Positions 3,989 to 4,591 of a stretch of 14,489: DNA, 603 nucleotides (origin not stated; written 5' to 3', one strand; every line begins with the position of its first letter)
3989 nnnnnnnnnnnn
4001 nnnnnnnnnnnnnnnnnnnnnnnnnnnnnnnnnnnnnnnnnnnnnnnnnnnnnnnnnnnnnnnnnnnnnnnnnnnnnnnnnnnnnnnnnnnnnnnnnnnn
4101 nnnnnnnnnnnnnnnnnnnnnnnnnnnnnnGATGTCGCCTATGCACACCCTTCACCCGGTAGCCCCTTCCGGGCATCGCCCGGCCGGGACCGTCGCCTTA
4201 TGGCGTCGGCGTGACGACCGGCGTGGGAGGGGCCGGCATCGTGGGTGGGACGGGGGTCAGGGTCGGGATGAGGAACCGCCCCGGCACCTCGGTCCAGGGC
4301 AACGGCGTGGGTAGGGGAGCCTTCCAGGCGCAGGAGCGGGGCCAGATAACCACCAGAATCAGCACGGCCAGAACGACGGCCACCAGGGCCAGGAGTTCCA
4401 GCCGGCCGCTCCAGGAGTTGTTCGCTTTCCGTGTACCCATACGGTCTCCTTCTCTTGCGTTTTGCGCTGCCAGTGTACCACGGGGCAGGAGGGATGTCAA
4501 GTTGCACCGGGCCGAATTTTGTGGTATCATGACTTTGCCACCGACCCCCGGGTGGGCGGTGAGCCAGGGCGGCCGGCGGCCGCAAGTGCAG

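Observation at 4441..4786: Candidate attenuator or riboswitch leader upstream of the ECF-panT-coaX operon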

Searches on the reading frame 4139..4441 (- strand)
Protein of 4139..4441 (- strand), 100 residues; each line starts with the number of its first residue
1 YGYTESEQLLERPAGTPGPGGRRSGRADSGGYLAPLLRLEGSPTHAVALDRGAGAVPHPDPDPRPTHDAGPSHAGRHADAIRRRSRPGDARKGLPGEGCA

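Call 7: search_protein_families(library=pfam, proteins=[window:4139-4441:-])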
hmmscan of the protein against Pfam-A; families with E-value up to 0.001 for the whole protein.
window:4139-4441:- (100 aa): 0 families

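Call 59: search_protein_families(library=ncbifam, proteins=[window:4139-4441:-], max_evalue=0.001)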
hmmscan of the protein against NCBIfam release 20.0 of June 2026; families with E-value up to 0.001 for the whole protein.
window:4139-4441:- (100 aa): 0 families
